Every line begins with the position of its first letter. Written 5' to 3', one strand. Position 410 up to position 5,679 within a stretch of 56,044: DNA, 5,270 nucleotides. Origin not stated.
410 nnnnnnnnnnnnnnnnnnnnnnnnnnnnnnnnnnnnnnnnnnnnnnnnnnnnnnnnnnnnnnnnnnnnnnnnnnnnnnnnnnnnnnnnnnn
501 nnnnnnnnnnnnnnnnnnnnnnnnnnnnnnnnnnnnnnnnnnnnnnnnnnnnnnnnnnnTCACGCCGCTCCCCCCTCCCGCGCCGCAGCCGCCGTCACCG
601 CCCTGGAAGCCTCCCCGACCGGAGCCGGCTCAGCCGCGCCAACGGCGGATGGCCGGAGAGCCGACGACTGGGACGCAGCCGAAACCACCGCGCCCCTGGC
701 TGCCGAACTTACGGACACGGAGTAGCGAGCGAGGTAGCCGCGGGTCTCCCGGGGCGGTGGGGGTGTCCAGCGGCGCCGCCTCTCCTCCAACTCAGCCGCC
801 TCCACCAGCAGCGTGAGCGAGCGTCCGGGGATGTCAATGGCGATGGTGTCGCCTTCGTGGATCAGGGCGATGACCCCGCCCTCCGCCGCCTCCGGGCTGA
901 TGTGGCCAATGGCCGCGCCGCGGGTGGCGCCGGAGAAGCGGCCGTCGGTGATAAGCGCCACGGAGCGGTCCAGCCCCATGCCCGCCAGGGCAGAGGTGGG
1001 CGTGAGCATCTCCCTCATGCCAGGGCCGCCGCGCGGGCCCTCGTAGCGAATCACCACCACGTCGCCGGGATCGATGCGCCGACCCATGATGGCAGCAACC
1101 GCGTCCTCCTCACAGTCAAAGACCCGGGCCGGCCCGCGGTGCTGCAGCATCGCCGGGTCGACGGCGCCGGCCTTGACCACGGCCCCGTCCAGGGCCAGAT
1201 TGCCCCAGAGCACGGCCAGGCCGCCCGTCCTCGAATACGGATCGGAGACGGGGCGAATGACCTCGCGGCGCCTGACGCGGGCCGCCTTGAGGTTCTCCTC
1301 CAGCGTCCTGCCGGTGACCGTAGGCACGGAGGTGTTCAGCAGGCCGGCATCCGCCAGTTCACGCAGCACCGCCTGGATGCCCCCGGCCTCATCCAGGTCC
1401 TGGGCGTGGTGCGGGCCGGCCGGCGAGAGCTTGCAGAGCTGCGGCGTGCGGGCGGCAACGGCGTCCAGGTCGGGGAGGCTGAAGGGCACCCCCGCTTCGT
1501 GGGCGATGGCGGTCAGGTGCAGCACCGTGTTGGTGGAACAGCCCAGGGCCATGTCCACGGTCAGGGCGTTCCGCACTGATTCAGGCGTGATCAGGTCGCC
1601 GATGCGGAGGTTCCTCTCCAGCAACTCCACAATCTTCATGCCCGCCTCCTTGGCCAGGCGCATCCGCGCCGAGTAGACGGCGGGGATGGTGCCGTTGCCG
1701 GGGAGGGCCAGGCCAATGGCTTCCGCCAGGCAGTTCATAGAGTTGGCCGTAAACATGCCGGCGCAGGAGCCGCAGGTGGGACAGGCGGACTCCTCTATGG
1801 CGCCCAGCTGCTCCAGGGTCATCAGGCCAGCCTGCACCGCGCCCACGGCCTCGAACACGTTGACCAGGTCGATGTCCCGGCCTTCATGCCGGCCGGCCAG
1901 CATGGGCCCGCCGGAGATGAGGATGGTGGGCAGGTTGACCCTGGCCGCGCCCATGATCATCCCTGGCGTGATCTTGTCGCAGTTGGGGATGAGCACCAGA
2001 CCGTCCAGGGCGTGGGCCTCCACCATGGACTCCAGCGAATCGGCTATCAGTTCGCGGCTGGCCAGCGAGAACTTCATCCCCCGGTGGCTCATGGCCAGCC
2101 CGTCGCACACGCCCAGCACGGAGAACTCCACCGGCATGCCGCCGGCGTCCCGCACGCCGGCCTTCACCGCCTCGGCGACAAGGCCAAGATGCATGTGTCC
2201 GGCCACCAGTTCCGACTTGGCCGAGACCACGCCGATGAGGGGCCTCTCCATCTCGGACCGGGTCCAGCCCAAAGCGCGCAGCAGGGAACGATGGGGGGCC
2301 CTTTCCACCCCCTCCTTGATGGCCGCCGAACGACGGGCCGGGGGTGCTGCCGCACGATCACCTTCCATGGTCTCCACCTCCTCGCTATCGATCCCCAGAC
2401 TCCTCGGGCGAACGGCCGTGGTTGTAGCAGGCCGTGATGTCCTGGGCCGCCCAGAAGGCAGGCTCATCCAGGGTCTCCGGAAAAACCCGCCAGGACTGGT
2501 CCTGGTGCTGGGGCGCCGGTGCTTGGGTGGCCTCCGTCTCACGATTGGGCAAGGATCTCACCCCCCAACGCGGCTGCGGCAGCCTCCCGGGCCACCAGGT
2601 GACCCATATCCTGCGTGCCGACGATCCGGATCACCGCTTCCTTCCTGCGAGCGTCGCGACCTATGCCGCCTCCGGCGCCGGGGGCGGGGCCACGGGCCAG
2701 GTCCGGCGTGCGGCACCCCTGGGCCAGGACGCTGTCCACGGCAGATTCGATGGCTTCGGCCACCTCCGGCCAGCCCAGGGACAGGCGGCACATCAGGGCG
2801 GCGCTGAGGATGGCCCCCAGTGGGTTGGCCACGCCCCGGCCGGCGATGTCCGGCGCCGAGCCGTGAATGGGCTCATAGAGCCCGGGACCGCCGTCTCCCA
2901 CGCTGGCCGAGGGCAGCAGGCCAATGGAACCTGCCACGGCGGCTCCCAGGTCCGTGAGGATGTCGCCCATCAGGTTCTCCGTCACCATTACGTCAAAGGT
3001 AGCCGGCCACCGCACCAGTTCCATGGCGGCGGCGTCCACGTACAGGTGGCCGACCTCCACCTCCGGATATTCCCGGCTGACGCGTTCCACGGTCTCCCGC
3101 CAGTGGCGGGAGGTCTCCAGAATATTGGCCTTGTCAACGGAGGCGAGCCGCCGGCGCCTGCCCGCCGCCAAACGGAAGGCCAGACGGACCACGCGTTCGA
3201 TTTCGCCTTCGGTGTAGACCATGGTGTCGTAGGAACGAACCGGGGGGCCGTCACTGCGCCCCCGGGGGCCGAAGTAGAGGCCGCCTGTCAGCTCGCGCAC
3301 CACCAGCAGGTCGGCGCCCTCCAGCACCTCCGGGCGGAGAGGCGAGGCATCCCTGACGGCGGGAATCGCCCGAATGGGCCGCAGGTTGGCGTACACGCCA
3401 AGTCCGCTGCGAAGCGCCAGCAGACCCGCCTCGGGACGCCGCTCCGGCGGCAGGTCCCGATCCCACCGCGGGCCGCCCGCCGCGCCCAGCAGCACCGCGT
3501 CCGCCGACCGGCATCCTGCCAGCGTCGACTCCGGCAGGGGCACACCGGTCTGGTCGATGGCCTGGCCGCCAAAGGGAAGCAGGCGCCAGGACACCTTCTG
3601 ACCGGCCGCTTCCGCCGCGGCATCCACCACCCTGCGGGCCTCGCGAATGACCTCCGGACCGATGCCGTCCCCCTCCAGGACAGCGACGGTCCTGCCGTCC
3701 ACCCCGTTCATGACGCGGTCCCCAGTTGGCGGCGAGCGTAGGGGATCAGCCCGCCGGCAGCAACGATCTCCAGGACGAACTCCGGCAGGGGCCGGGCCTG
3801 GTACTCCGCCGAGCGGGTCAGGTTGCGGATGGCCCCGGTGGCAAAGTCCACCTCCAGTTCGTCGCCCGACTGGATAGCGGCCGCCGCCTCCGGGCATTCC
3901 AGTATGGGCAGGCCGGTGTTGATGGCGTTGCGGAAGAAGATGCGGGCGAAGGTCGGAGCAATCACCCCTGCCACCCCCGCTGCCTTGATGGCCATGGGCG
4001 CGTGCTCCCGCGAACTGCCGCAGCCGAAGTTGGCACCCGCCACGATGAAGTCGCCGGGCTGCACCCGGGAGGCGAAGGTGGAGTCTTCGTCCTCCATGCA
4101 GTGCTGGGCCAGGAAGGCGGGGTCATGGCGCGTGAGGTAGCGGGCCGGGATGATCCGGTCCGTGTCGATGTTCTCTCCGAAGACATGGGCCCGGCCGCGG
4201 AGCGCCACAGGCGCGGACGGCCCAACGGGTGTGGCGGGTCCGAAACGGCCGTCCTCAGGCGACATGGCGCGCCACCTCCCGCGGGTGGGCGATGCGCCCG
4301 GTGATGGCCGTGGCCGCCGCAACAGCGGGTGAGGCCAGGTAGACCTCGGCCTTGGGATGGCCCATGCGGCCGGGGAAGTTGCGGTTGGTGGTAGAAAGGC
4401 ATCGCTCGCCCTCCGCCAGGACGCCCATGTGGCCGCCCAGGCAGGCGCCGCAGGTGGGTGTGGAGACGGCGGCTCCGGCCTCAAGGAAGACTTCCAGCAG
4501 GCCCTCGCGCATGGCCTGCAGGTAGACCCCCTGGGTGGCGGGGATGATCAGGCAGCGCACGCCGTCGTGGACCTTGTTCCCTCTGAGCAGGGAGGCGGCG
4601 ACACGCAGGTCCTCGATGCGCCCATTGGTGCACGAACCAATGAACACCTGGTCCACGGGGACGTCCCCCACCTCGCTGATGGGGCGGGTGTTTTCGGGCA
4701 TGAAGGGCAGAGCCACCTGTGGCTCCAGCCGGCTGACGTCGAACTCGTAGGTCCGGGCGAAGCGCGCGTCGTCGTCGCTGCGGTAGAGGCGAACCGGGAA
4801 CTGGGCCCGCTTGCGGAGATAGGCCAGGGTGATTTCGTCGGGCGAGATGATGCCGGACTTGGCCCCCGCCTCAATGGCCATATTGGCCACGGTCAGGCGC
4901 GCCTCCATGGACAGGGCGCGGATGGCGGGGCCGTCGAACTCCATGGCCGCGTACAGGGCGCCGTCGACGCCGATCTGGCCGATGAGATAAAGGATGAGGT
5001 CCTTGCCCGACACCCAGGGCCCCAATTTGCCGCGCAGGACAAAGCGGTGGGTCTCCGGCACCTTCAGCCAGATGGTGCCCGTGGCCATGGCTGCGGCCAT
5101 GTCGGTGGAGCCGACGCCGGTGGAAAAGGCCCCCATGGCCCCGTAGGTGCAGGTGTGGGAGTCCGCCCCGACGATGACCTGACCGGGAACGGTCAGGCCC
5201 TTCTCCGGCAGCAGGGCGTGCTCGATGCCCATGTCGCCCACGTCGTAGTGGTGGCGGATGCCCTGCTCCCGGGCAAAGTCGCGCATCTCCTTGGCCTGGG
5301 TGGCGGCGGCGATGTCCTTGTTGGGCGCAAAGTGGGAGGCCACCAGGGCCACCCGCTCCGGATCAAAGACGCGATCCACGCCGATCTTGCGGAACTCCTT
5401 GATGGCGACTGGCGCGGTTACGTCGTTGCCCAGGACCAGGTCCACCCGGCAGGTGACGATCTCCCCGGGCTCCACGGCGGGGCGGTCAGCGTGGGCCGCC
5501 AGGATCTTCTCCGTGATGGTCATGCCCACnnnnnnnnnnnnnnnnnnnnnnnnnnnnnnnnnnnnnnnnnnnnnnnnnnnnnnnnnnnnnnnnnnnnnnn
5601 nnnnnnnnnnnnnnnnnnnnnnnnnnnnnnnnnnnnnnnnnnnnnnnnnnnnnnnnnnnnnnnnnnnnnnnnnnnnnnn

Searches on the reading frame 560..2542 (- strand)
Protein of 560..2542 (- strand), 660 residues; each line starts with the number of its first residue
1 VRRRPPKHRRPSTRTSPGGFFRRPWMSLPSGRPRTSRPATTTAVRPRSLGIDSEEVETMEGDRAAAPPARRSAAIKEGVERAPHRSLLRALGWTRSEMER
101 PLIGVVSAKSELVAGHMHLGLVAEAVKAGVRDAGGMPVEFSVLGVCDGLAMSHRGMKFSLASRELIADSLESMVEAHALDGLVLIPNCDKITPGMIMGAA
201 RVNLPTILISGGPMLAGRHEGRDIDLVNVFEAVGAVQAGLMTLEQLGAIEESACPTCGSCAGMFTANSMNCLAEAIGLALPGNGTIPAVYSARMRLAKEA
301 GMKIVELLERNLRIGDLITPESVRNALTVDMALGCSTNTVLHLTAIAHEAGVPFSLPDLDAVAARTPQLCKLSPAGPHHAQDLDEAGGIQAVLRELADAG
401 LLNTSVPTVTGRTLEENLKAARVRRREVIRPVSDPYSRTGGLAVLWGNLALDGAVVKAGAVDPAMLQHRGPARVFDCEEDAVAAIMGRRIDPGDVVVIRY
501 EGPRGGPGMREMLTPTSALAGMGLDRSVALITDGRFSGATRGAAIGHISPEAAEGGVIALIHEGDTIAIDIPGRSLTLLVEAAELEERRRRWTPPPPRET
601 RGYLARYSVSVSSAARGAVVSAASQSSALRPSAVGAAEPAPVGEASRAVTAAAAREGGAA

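Call 55: search_protein_families(library=pfam, proteins=[window:560-2542:-], max_evalue=0.00001)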
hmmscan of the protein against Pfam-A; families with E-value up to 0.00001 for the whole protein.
window:560-2542:- (660 aa): 2 families
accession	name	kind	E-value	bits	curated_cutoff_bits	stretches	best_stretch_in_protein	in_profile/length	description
PF00920.27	ILVD_EDD_N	-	1.6e-131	438.6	27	1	100-417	1-316/316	Dihydroxy-acid/6-phosphogluconate dehydratase N-terminal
PF24877.1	ILV_EDD_C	-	1.3e-79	266.5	27.7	1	427-618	1-191/191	Dihydroxy-acid/6-phosphogluconate dehydratase C-terminal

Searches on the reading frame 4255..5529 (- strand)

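Call 55: search_protein_families(library=pfam, proteins=[window:4255-5529:-], max_evalue=0.00001)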
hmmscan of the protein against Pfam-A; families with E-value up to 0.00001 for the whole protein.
window:4255-5529:- (424 aa): 1 family
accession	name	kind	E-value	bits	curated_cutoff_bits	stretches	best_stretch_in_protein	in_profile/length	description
PF00330.25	Aconitase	-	3.7e-111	372.8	28.7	1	7-411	1-463/463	Aconitase family (aconitate hydratase)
